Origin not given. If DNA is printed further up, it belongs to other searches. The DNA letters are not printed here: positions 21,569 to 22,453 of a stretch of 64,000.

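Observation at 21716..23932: Cytoplasmic HTH_XRE regulator fused, through a roughly 500-aa acidic disordered linker, to a DUF1080/LamG-like sugar-binding-type domain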

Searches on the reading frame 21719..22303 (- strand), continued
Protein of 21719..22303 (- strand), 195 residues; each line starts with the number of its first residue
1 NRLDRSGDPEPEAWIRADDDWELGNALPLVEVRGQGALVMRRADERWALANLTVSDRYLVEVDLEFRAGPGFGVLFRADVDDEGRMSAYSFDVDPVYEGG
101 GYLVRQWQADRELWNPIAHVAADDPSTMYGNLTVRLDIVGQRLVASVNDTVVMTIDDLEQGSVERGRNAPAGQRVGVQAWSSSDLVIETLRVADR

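Call 51: search_protein_families(library=ncbifam, proteins=[P0192], max_evalue=0.01)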
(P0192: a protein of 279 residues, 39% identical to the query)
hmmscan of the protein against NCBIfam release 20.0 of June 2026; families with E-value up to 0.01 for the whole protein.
P0192 (279 aa): 4 families
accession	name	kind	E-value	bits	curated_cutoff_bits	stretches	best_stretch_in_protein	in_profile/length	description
NF047948.1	male_kill_WMK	equivalog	0.00021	20.9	300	1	18-75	10-67/300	WO male-killing family protein Wmk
TIGR03830.1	CxxCG_CxxCG_HTH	subfamily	0.00083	19.2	61.8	1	15-63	67-115/127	type II TA system antitoxin MqsA family protein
NF006015.0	PRK08154.1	subfamily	0.0009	18.5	204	1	12-53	29-70/314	anaerobic benzoate catabolism transcriptional regulator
NF041951.1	phage_RstR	subfamily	0.0062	16.8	80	1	14-51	3-40/108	RstR family transcriptional repressor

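Call 63: search_protein_representatives(alignment_id=A1)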
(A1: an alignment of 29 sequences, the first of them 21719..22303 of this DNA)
Query: 29 sequences, 195 profile positions. Proteins with E-value up to 0.001 (for the whole library): 360; up to 1e-10: 162; up to 1e-30: 71. The best 150 are listed.
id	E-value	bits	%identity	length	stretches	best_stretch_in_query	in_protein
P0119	9.7e-92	322.1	-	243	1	4-195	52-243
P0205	2.7e-91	320.6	-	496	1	5-195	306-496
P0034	7.2e-91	319.2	-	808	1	5-195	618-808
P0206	1.5e-90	318.2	-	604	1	6-195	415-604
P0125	7.8e-90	315.8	-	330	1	7-194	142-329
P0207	4.9e-89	313.2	-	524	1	8-195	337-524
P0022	1.4e-88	311.7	-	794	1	3-195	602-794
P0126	6.0e-88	309.7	-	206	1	6-195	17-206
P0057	1.7e-87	308.2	-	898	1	3-195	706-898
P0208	2.5e-87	307.6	-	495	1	6-194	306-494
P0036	4.6e-87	306.8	-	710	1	6-195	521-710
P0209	4.8e-87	306.7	-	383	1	7-193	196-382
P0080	1.4e-86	305.2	-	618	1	6-194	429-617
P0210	1.6e-86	305.0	-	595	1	8-193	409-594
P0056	2.0e-86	304.7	-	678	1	9-195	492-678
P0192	1.7e-49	184.2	-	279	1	28-191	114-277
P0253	1.3e-20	89.9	-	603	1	55-189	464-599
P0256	1.2e-18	83.6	-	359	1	52-186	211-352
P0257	2.0e-18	82.9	-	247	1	56-194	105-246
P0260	1.7e-17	79.8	-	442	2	56-159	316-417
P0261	8.3e-17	77.6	-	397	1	45-192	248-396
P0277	4.2e-15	72.0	-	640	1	46-188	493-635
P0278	4.5e-15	71.9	-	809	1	53-183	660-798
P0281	1.1e-14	70.6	-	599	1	54-182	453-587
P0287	2.3e-14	69.6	-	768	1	54-183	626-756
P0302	8.1e-13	64.5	-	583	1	10-191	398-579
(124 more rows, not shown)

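Call 64: search_protein_families(library=pfam, proteins=[P0253, P0256, P0257, P0260, P0261, P0277, P0278, P0281, P0287, P0302], max_evalue=0.001)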
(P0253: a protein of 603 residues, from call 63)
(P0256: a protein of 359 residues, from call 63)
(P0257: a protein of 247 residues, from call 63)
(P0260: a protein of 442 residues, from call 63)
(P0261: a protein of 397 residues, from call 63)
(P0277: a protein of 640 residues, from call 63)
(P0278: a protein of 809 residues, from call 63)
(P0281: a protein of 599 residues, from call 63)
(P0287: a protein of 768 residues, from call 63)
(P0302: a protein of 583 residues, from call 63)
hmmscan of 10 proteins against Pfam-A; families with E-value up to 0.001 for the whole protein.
P0253 (603 aa): 4 families
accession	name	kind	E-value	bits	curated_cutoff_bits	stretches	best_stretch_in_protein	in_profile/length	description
PF00041.27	fn3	-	1.1e-22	80.5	25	2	141-221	4-77/84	Fibronectin type III domain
PF25059.1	FN3_DSCAM-DSCAML_C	-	8.9e-06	26.4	39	0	186-227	38-78/89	DSCAM/DSCAML C-terminal Fn3-like domain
PF23008.3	FN3_Tor_3rd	-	0.00016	22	30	0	52-116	9-75/92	Tyrosine-protein kinase receptor torso, third FN3 domain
PF06439.18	3keto-disac_hyd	-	0.00059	20.4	26.8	0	448-592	36-177/187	3-keto-disaccharide hydrolase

P0256 (359 aa): 1 family
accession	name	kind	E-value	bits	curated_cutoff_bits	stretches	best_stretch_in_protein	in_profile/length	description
PF06439.18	3keto-disac_hyd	-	0.00023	21.7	26.8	1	190-355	27-183/187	3-keto-disaccharide hydrolase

P0257 (247 aa): 2 families
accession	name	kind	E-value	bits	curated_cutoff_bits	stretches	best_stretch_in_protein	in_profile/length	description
PF04964.19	Flp_Fap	-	4.4e-10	39.7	32.2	1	12-47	5-40/46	Flp/Fap pilin component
PF06439.18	3keto-disac_hyd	-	6.5e-08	33.3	26.8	1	74-211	14-157/187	3-keto-disaccharide hydrolase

P0260 (442 aa): 4 families
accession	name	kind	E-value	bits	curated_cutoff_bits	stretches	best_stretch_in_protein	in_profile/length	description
PF06439.18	3keto-disac_hyd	-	1.2e-15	58.5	26.8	2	76-241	10-186/187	3-keto-disaccharide hydrolase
PF19763.6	DUF6250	-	6e-06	26.6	26.9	0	386-429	113-157/165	Domain of unknown function (DUF6250)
PF13385.13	Laminin_G_3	-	5.2e-05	23.9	27.6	0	316-437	17-129/151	Concanavalin A-like lectin/glucanases superfamily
PF21708.4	Glyco_hydro_59_C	-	0.00057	20.4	27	0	384-441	119-173/175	Galactocerebrosidase, C-terminal lectin domain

P0261 (397 aa): 1 family
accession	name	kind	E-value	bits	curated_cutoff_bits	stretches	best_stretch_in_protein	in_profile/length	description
PF12389.13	Peptidase_M73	-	8.9e-09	35.9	22.5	1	26-211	19-195/196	Camelysin metallo-endopeptidase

P0277 (640 aa): 1 family
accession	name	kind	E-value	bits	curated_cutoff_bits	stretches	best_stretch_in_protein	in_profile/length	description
PF00041.27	fn3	-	6.1e-15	55.6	25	1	100-180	2-80/84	Fibronectin type III domain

P0278 (809 aa): 3 families
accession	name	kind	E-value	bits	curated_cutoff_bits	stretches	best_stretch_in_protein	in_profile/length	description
PF00041.27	fn3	-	4.3e-46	155.5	25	4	52-140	3-83/84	Fibronectin type III domain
PF25059.1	FN3_DSCAM-DSCAML_C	-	6.6e-19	68.5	39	2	73-132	14-71/89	DSCAM/DSCAML C-terminal Fn3-like domain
PF16656.11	Pur_ac_phosph_N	-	1.4e-08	35.6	30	1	60-139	11-90/93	Purple acid Phosphatase, N-terminal domain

P0281 (599 aa): 1 family
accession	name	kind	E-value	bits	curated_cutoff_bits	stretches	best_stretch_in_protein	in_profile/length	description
PF00041.27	fn3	-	2.5e-19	69.7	25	2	132-204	8-74/84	Fibronectin type III domain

P0287 (768 aa): 2 families
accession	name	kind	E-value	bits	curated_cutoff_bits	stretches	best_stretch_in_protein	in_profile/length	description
PF00041.27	fn3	-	1.1e-21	77.3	25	2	50-134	2-82/84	Fibronectin type III domain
PF07495.19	Y_Y_Y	-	8.3e-05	22.9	26.6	1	375-412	18-55/65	Y_Y_Y domain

P0302 (583 aa): 1 family
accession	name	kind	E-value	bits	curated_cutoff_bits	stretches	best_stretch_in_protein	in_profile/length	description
PF06439.18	3keto-disac_hyd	-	0.00011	22.8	26.8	1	447-569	52-176/187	3-keto-disaccharide hydrolase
